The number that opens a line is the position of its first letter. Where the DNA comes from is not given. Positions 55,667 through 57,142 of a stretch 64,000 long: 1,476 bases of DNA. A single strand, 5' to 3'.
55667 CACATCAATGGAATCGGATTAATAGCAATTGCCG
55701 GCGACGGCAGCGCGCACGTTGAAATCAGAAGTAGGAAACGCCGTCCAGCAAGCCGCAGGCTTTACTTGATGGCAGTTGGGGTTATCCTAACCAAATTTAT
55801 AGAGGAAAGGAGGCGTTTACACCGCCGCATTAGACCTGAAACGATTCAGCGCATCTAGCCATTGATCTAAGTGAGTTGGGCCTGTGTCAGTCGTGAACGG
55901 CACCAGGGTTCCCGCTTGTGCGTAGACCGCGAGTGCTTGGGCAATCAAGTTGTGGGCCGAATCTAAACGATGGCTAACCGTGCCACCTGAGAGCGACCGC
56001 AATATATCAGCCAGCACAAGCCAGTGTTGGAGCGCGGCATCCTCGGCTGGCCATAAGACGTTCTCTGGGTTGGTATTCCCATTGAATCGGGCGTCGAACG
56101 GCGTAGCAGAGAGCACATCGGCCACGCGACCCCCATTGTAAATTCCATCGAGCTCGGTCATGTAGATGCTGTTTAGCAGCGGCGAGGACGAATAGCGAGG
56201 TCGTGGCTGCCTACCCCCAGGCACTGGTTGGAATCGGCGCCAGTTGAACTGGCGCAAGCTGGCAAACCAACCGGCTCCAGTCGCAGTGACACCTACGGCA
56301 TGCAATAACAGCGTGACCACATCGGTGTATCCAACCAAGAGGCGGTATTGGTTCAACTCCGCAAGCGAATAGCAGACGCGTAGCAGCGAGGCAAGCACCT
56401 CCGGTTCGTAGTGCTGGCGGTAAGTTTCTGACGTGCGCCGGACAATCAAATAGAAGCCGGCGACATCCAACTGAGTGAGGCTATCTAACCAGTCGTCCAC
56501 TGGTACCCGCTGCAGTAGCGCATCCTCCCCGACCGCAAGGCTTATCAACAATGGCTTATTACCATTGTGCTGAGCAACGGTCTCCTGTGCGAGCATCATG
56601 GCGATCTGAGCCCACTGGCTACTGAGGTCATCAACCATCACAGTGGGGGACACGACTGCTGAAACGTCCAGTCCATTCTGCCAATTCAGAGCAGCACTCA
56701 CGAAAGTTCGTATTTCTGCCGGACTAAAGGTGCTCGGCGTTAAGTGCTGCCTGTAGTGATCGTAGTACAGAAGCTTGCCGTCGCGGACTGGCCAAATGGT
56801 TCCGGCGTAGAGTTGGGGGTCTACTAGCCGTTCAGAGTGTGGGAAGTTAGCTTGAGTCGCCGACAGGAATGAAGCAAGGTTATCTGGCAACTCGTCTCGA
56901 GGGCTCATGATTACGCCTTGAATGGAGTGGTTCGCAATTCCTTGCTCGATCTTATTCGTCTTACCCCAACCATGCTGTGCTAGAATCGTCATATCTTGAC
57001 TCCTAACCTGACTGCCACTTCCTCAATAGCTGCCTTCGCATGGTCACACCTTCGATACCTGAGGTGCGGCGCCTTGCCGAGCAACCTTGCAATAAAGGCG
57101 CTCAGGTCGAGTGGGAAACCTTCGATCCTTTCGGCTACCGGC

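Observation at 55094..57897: Ser/Thr kinase + TIM-barrel-like protein + wHTH-PD-(D/E)XK nuclease: candidate new anti-phage system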

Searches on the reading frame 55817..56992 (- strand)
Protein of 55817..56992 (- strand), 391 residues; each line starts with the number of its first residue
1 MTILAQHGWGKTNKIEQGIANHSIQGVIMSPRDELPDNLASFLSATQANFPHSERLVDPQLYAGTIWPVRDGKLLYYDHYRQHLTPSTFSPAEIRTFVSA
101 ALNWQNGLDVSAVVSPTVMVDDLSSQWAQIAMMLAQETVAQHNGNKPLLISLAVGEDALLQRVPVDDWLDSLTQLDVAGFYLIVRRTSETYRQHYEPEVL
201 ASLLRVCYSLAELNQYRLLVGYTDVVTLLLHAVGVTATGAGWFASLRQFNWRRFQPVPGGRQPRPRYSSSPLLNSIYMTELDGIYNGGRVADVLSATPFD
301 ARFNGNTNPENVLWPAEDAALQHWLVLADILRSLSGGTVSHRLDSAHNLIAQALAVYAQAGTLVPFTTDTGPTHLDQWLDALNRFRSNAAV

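Call 3: search_protein_families(library=pfam, proteins=[window:55817-56992:-], max_evalue=1)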
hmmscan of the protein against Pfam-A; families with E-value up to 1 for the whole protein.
window:55817-56992:- (391 aa): 0 families

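Call 4: search_protein_families(library=padloc, proteins=[window:55817-56992:-], max_evalue=1)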
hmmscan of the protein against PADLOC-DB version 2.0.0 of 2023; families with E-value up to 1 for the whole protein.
window:55817-56992:- (391 aa): 0 families

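Call 5: search_protein_families(library=ncbifam, proteins=[window:55817-56992:-], max_evalue=1)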
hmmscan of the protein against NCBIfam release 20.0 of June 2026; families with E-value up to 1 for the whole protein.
window:55817-56992:- (391 aa): 0 families

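Call 6: find_homologous_proteins(query=window:55817-56992:-)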
Query window:55817-56992:- (391 aa): 169 proteins with E <= 0.001 among 8000 candidates; the best 120 are listed.
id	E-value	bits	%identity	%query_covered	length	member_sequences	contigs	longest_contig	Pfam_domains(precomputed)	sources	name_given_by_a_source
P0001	7.2e-206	702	81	100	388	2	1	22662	-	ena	-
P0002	7.3e-203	692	80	100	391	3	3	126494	-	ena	-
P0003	2.2e-201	687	79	100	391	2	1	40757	-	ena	-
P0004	7.0e-199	679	77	100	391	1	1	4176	-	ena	-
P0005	1.0e-195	668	76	100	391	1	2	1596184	-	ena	-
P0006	4.9e-195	666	77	100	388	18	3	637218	-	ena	-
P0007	8.8e-195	665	77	100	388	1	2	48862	-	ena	-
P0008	1.6e-194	664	76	100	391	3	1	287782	-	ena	-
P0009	2.8e-194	663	76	100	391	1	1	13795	-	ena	-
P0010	1.5e-192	658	76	100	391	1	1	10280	-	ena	-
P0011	2.1e-192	657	76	100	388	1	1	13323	-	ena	-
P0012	5.1e-192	656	75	100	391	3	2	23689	-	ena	-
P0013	6.1e-192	656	75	100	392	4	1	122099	-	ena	-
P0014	2.5e-191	654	75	100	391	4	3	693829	-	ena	-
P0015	8.9e-191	652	74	100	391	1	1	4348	-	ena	-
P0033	3.6e-178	610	70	100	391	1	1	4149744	-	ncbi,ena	-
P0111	9.3e-131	454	55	99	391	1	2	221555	-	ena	-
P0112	3.8e-128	446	55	100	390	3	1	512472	-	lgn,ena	-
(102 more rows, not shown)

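Call 7: search_protein_families(library=phrogs, proteins=[window:55817-56992:-], max_evalue=1)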
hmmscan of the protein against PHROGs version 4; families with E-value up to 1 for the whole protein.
window:55817-56992:- (391 aa): 1 family
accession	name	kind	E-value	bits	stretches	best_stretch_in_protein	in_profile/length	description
phrog_27998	-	tail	0.13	12.9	1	217-239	177-199/207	tail fiber protein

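Call 8: find_related_loci(query=window:55817-56992:-, collection=genome_contigs, flank=6000)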
Query window:55817-56992:- (391 aa) in genome_contigs; peptide patterns used: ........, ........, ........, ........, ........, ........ (x = any residue, [..] = any of these).
57 stretches matched a pattern; 6 encode a relative of the query (tblastn E <= 1e-3); 5 distinct loci.
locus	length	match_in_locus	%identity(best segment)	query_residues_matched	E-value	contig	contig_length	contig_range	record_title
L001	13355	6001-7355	99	1-391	0e+0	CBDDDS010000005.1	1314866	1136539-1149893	MAG: Dehalococcoidia bacterium isolate db2bbbab-11a9-477a-bdcc-a3d7ed85a633 genome assembly, contig: contig_5, whole gen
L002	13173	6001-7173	70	1-391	0e+0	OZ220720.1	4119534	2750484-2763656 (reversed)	MAG: Dehalococcoidia bacterium isolate c1ccb28d-03af-49da-9b48-84a9185dfe7a genome assembly, chromosome: 1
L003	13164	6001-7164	67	1-391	2e-177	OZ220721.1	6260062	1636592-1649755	MAG: Candidatus Latescibacterota bacterium isolate 1fb1e748-2903-4aab-acc2-5860c344c101 genome assembly, chromosome: 1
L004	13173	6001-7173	78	1-391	0e+0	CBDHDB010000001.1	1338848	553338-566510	MAG: Dehalococcoidia bacterium isolate 822cf7f2-f088-4de1-b96c-ebc5a35fe4d4 genome assembly, contig: contig_1, whole gen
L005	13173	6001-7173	62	1-391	2e-168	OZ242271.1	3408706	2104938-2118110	MAG: Chloroflexota bacterium isolate 28ccf5bf-4595-479e-bad6-f18457ce53ab genome assembly, chromosome: 1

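Call 18: search_solved_structures(query=A1, max_evalue=10)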
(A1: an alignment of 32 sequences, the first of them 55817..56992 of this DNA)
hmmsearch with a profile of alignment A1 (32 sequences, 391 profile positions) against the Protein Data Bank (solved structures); distinct sequences matched with E-value up to 10: 0.

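Call 20: find_encoding_contigs(protein=P0033, flank=8000, max_places=2)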
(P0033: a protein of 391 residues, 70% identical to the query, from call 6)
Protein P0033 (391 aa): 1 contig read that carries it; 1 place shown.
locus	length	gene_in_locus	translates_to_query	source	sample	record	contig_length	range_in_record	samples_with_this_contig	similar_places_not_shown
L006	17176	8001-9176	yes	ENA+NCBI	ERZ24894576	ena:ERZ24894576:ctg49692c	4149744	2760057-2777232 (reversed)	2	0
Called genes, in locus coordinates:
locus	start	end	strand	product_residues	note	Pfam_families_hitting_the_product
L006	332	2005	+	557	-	PF06347:SH3_4 (weak), PF08239:SH3_3, PF25390:WD40_RLD, PF13540:RCC1_2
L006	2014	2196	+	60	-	-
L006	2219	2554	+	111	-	-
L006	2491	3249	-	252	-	-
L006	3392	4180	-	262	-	PF13340:DUF4096, PF01609:DDE_Tnp_1, PF13586:DDE_Tnp_1_2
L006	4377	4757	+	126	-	PF13340:DUF4096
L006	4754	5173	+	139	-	PF01609:DDE_Tnp_1, PF13586:DDE_Tnp_1_2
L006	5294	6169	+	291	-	PF13091:PLDc_2, PF09565:RE_NgoFVII (weak)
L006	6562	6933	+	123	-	PF00239:Resolvase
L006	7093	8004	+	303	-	PF00069:Pkinase, PF07714:PK_Tyr_Ser-Thr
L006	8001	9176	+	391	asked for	-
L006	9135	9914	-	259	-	-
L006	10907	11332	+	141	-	-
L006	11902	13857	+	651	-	PF01011:PQQ, PF13360:PQQ_2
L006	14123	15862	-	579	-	PF00860:Xan_ur_permease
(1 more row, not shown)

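Call 21: find_encoding_contigs(protein=P0112, flank=8000, max_places=2)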
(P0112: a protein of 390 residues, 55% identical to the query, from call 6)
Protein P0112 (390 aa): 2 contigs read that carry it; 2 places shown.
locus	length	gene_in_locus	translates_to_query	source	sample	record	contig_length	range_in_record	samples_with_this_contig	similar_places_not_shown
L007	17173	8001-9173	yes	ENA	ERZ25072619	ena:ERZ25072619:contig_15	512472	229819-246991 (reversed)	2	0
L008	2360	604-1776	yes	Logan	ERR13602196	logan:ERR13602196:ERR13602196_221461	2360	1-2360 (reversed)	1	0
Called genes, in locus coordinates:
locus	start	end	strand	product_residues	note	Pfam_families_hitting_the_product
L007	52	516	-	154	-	PF01609:DDE_Tnp_1, PF13586:DDE_Tnp_1_2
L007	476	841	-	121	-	PF13340:DUF4096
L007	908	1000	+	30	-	-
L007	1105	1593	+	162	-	PF01548:DEDD_Tnp_IS110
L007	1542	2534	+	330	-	-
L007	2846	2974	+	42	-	-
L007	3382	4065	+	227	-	-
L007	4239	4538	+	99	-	PF13384:HTH_23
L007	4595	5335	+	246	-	PF13358:DDE_3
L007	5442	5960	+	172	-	PF13384:HTH_23, PF13518:HTH_28 (weak), PF13551:HTH_29, PF13565:HTH_32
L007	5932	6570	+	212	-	PF13358:DDE_3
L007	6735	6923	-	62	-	-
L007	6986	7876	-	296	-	-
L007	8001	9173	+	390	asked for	-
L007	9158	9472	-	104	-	-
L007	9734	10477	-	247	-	PF13358:DDE_3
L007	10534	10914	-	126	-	PF13384:HTH_23, PF13518:HTH_28 (weak), PF13551:HTH_29, PF13565:HTH_32 (weak)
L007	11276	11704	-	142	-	-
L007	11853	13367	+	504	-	PF08281:Sigma70_r4_2 (faint), PF13384:HTH_23 (weak), PF13518:HTH_28 (weak), PF13551:HTH_29, PF13565:HTH_32, PF13384:HTH_23 (weak)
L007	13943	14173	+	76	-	-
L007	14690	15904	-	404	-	-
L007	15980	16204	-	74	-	PF04545:Sigma70_r4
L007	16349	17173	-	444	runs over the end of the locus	PF13005:zf-IS66, PF03050:DDE_Tnp_IS66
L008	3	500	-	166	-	?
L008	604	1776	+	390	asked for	-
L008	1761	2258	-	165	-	-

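Call 22: find_encoding_contigs(protein=P0111, flank=8000, max_places=2)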
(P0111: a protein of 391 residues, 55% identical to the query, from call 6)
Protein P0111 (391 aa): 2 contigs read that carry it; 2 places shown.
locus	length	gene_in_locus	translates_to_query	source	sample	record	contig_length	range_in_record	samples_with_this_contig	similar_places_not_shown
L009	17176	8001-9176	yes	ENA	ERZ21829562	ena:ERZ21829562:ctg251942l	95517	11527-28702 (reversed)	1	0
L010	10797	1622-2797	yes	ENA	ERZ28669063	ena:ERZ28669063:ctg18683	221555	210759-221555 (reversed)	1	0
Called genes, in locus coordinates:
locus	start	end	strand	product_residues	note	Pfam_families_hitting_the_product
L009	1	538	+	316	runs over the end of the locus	PF00248:Aldo_ket_red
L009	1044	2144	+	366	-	PF00155:Aminotran_1_2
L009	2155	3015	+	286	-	PF00483:NTP_transferase, PF12804:NTP_transf_3, PF20202:DUF6564 (faint)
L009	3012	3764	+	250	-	PF01209:Ubie_methyltran, PF13489:Methyltransf_23, PF07021:MetW (weak), PF13847:Methyltransf_31, PF08241:Methyltransf_11, PF08242:Methyltransf_12, PF13649:Methyltransf_25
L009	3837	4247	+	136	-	PF01467:CTP_transf_like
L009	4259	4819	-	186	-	PF00149:Metallophos, PF12850:Metallophos_2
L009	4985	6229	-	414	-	PF02771:Acyl-CoA_dh_N, PF02770:Acyl-CoA_dh_M, PF00441:Acyl-CoA_dh_1 (faint)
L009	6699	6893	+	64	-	-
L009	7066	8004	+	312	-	-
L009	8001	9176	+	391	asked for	-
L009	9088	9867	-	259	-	PF12840:HTH_20 (faint)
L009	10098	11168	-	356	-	PF02463:SMC_N (faint), PF00005:ABC_tran, PF13304:AAA_21 (weak), PF08402:TOBE_2 (weak), PF03459:TOBE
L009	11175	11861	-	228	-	PF00528:BPD_transp_1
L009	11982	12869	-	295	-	PF12849:PBP_like_2, PF13531:SBP_bac_11 (weak)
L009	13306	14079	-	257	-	PF08861:DUF1828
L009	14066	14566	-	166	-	PF22398:DUF6978 (weak)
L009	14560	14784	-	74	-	-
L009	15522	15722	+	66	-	-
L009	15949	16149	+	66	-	-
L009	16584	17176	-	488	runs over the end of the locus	PF05598:DUF772, PF01609:DDE_Tnp_1, PF13751:DDE_Tnp_1_6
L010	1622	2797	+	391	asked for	-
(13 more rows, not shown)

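Call 23: search_protein_families(library=pfam, proteins=[L009:7066-8004:+, L007:6986-7876:-, L007:9158-9472:-, L008:1761-2258:-, L008:3-500:-, L009:6699-6893:+], max_evalue=1)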
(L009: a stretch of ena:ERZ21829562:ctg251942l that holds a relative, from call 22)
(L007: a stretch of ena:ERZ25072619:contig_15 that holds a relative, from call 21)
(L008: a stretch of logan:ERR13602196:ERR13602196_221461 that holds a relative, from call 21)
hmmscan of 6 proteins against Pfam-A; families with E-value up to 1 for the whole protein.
L009:7066-8004:+ (312 aa): 6 families
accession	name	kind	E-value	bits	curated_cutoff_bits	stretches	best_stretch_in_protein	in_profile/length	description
PF00069.31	Pkinase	-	9.5e-31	107.6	31.7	1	23-292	7-253/263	Protein kinase domain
PF07714.23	PK_Tyr_Ser-Thr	-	3.4e-14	53.2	23.1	1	78-288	47-246/258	Protein tyrosine and serine/threonine kinase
PF03109.22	ABC1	-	1.6e-05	24.6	22.9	1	115-187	145-216/244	ABC1 atypical kinase-like domain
PF01636.29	APH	-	0.00081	19.7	23.2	1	152-179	162-191/239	Phosphotransferase enzyme family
PF13095.12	FTA2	-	0.0082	16.3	30.2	1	23-66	30-73/214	Kinetochore Sim4 complex subunit FTA2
PF17667.7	Pkinase_fungal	-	0.15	11.1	24.1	1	145-207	294-361/387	Fungal protein kinase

L007:6986-7876:- (296 aa): 1 family
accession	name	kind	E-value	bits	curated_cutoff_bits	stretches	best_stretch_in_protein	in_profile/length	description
PF18251.7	Defensin_5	-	0.13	12.8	25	1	249-278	6-32/39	Fungal defensin Copsin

L007:9158-9472:- (104 aa): 0 families

L008:1761-2258:- (165 aa): 7 families
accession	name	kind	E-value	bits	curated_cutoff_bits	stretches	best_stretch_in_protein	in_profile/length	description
PF13412.12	HTH_24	-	0.00031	20.7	21.9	1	16-45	19-48/48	Winged helix-turn-helix DNA-binding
PF12802.13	MarR_2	-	0.033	14.8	27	1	6-46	11-52/61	MarR family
PF25212.1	HVO_A0114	-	0.046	13.9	27.6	1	4-51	26-73/84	HVO_A0114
PF04182.18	B-block_TFIIIC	-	0.059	13.9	22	1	16-47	20-51/73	B-block binding subunit of TFIIIC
PF12840.13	HTH_20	-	0.068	13.6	27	1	20-47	24-51/51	Helix-turn-helix domain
PF01638.23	HxlR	-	0.15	12.3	20.8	1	5-52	10-57/91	HxlR-like helix-turn-helix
PF13404.12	HTH_AsnC-type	-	0.16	12.3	27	1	4-39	7-42/42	AsnC-type helix-turn-helix domain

L008:3-500:- (166 aa): 0 families

L009:6699-6893:+ (64 aa): 0 families

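Call 24: predict_structure(alignment_id=A1)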
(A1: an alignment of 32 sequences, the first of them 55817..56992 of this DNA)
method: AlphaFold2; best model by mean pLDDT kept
length: 391 residues; sequences in the alignment: 32
mean_pLDDT: 92.3   pTM: 0.92
mean pLDDT of the five models: 92.3, 91.0, 90.3, 89.1, 88.7
residues with pLDDT >= 90: 306; 70-90: 72; 50-70: 13; < 50: 0
segments of 3 or more residues with pLDDT < 50: none
pLDDT, mean of each block of 10 residues (from residue 1): 79 85 93 92 94 95 91 94 95 98 97 98 96 98 96 96 94 97 91 92 98 97 95 96 78 76 84 94 92 93 80 87 94 91 97 96 89 97 94 83
secondary structure, 60 per line:
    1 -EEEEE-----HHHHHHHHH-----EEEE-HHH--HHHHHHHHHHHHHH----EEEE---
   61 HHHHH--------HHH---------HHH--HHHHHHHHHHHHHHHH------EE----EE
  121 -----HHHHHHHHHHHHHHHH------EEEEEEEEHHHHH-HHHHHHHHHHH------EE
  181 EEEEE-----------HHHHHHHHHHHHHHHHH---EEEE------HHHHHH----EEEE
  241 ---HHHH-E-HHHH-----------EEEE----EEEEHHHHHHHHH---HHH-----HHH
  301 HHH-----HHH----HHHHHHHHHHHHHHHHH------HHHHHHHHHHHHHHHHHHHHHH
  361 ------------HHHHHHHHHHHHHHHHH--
elements in order: E2-6 H12-20 E26-29 H36-49 E54-57 H61-65 H91-106 H126-141 E148-155 H156-160 H162-172 E179-185 H197-213 E217-220 H227-232 E237-240 H244-247 H251-254 E266-269 E274-277 H278-286 H298-303 H316-332 H339-360 H373-389

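Call 28: fold_search(model_id=the predicted structure, library=pdb)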
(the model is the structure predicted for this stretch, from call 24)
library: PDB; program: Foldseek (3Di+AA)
matches with E <= 10: 1341; with E <= 0.001: 4
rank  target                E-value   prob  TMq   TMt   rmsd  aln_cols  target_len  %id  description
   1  6h42_B                1.4e-04  1.00  0.55  0.55   7.3       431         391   10  crystal structure of the human TGT catalytic subunit QTRT1 (released 2018-09-05)
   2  6h62_B                2.7e-04  1.00  0.45  0.48   9.7       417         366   13  QTRT1, the catalytic subunit of murine tRNA-Guanine Transglycosylase (released 2019-08-14)
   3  2ash_B                3.1e-04  1.00  0.51  0.54   6.6       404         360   10  Crystal structure of Queuine tRNA-ribosyltransferase (EC 2.4.2.29) (tRNA-guanine (tm1561) from THERMOTOGA MARITIMA at  (released 2005-09-06)
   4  1sfl_A                4.1e-04  1.00  0.36  0.57   7.3       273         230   10  1.9A Crystal structure of Staphylococcus aureus type I 3-dehydroquinase, apo form (released 2004-10-19)
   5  2zc8_A                1.2e-03  1.00  0.30  0.32   6.1       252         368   13  Crystal structure of N-Acylamino Acid Racemase from Thermus thermophilus HB8 (released 2008-02-26)
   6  2ash_A                1.2e-03  1.00  0.47  0.50   9.0       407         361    9  Crystal structure of Queuine tRNA-ribosyltransferase (EC 2.4.2.29) (tRNA-guanine (tm1561) from THERMOTOGA MARITIMA at  (released 2005-09-06)
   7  9ntn_A                1.4e-03  1.00  0.42  0.48   9.5       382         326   14  Structure of Cap10-CdnD complex containing NDG modification (released 2025-05-07)
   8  3t4c_C                1.4e-03  1.00  0.31  0.41   7.1       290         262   10  Crystal structure of 2-dehydro-3-deoxyphosphooctonate aldolase from Burkholderia ambifaria (released 2011-08-17)
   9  2fli_L                1.5e-03  1.00  0.33  0.52   5.8       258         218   12  The crystal structure of D-ribulose 5-phosphate 3-epimerase from Streptococus pyogenes complexed with D-xylitol 5-phos (released 2006-03-07)
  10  1ub3_A                1.8e-03  1.00  0.33  0.52   6.0       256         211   13  Crystal Structure of Tetrameric Structure of Aldolase from thermus thermophilus HB8 (released 2003-04-08)
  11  3i6e_A                2.3e-03  1.00  0.34  0.37   5.9       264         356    9  CRYSTAL STRUCTURE OF MUCONATE LACTONIZING ENZYME FROM Ruegeria pomeroyi. (released 2009-07-14)
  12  3bg3_A                2.3e-03  0.98  0.36  0.23  15.1       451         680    6  Crystal Structure of Human Pyruvate Carboxylase (missing the biotin carboxylase domain at the N-terminus) (released 2008-02-26)
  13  3t4c_D                3.2e-03  0.99  0.31  0.42   7.0       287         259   10  Crystal structure of 2-dehydro-3-deoxyphosphooctonate aldolase from Burkholderia ambifaria (released 2011-08-17)
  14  6cg9_A                3.4e-03  0.99  0.32  0.45   8.0       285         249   11  Crystal structure of Triosephosphate Isomerase from Zea mays (mexican corn) (released 2018-10-10)
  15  3ik4_D                4.0e-03  1.00  0.31  0.34   8.5       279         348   10  CRYSTAL STRUCTURE OF mandelate racemase/muconate lactonizing protein from Herpetosiphon aurantiacus (released 2009-08-18)
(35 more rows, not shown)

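Call 43: search_dna_similar(query=window:55817-56992:-, collection=plasmids, mode=protein, max_evalue=0.001)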
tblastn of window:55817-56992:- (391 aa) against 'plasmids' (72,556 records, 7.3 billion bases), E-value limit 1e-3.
Records with a match: 4; places in all: 4; records where one place covers at least 80% of the query: 1.
Best place of each record, by identity: <60% 4.
By first word of the organism name: Bacillus 2; Natribaculum 1; Polaromonas 1.
By predicted mobility (MOB-suite, as given by PLSDB): non-mobilizable 3; mobilizable 1.
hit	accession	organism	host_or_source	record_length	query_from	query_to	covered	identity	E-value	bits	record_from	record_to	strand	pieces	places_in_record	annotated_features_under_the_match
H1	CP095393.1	Natribaculum breve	cell culture,saline soil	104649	2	388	99%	24.2%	9e-16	87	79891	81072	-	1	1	none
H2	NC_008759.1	Polaromonas naphthalenivorans CJ2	-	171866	7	250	62%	26.3%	4e-4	50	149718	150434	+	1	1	hypothetical protein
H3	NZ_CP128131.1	Bacillus mycoides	bacterial isolate,field soil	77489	1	250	64%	24.4%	4e-10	69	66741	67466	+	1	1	hypothetical protein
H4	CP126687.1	Bacillus bombysepticus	Microtermes sp. colony Mi106,bacterial ...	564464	1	250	64%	24.4%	7e-10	69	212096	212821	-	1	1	hypothetical protein (x2)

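Call 44: search_dna_similar(query=window:55817-56992:-, collection=phages, mode=protein, max_evalue=0.001)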
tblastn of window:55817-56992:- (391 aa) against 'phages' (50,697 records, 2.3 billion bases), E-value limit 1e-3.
No match.

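Call 45: get_annotated_region(hit=H1, flank=5000)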
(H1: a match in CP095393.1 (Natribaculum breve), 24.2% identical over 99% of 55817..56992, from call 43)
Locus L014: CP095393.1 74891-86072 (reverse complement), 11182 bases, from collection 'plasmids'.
description: Natribaculum breve strain TRM20010 plasmid unnamed3, complete sequence
organism: Natribaculum breve (NCBI taxid 1419050)
taxonomy: Archaea; Euryarchaeota; Halobacteria; Halobacteriales; Natrialbaceae; Natribaculum; Natribaculum breve
host: -; source: cell culture,saline soil; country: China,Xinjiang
typing (MOB-suite, as given by PLSDB): non-mobilizable
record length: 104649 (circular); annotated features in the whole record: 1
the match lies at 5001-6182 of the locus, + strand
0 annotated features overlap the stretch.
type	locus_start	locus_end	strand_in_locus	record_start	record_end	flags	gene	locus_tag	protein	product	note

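Call 46: get_annotated_region(hit=H3, flank=5000)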
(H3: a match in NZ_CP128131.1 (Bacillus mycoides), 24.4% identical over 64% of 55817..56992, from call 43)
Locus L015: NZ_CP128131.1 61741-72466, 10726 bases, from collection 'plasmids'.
description: Bacillus mycoides strain SIN2.2 plasmid unnamed4, complete sequence
organism: Bacillus mycoides (NCBI taxid 1405)
taxonomy: Bacteria; Bacillota; Bacilli; Bacillales; Bacillaceae; Bacillus; Bacillus mycoides
host: -; source: bacterial isolate,field soil; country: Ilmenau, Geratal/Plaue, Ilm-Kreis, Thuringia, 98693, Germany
typing (MOB-suite, as given by PLSDB): mobilizable; replicon rep_cluster_920; relaxase MOBC
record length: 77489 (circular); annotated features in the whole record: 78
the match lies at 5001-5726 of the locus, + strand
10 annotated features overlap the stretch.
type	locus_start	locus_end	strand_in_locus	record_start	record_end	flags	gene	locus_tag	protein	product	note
CDS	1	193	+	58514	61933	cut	-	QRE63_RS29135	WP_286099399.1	S-layer homology domain-containing protein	-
CDS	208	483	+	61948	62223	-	-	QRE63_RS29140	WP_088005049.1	barstar family protein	-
CDS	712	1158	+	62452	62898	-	-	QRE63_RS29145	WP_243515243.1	hypothetical protein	-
CDS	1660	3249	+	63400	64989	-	-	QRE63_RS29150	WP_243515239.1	hypothetical protein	-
CDS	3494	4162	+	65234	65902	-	-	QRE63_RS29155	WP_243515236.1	hypothetical protein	-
CDS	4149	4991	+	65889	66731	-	-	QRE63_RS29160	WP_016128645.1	serine/threonine-protein kinase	GO:0006468 - protein phosphorylation [Evidence IEA]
CDS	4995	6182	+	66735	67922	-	-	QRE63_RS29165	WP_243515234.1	hypothetical protein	-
CDS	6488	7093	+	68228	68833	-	-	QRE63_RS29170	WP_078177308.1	recombinase family protein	GO:0006310 - DNA recombination [Evidence IEA]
CDS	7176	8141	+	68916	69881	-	-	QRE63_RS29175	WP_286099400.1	site-specific integrase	GO:0015074 - DNA integration [Evidence IEA]; GO:0006310 - DNA recombination [Evidence IEA]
CDS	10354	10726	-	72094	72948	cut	-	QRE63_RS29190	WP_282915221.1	phospholipase C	-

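Call 47: get_annotated_region(hit=H2, flank=5000)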
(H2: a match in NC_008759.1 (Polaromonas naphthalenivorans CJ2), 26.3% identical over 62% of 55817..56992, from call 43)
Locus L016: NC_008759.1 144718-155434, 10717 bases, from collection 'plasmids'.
description: Polaromonas naphthalenivorans CJ2 plasmid pPNAP03, complete sequence
organism: Polaromonas naphthalenivorans CJ2 (NCBI taxid 365044)
taxonomy: Bacteria; Pseudomonadota; Betaproteobacteria; Burkholderiales; Comamonadaceae; Polaromonas; Polaromonas naphthalenivorans; Polaromonas naphthalenivorans CJ2
host: -; source: -; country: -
typing (MOB-suite, as given by PLSDB): non-mobilizable; replicon rep_cluster_29
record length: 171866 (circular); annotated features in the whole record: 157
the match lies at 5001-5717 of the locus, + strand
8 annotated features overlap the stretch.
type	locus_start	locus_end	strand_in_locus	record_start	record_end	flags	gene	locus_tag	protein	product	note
CDS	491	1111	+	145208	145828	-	-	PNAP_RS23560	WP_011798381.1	methyltransferase domain-containing protein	-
CDS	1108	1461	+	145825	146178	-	-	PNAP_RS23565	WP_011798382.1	DUF3024 domain-containing protein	-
CDS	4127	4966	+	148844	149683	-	-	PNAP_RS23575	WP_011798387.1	serine/threonine-protein kinase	GO:0006468 - protein phosphorylation [Evidence IEA]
CDS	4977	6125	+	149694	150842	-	-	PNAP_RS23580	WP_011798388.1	hypothetical protein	-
CDS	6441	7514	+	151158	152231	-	-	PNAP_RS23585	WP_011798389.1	hypothetical protein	-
CDS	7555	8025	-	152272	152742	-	-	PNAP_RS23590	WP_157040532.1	hypothetical protein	-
CDS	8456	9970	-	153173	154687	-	-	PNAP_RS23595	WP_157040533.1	hypothetical protein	-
CDS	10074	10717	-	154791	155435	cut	-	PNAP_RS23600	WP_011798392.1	hypothetical protein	-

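Call 48: search_protein_representatives(alignment_id=A1)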
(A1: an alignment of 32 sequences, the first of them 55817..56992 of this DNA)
Query: 32 sequences, 391 profile positions. Proteins with E-value up to 0.001 (for the whole library): 1071; up to 1e-10: 674; up to 1e-30: 298. The best 150 are listed.
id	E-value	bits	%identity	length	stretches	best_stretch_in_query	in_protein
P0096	4.4e-193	658.1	-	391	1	1-391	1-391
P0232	6.5e-120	417.2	-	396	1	1-390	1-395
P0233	1.4e-119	416.1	-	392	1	1-387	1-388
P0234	4.0e-118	411.3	-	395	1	1-387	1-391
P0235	8.1e-118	410.3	-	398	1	1-391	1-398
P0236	1.3e-117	409.6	-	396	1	1-391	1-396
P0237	4.8e-117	407.8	-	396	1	1-384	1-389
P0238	1.1e-116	406.6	-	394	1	1-391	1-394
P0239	6.3e-114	397.5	-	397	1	1-391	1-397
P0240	4.0e-113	394.9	-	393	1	1-386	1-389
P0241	2.3e-112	392.3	-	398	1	1-391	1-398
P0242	1.7e-111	389.5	-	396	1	1-391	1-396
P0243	2.9e-111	388.8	-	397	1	1-389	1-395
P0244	5.8e-111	387.8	-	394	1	1-388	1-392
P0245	1.0e-110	387.0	-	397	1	1-389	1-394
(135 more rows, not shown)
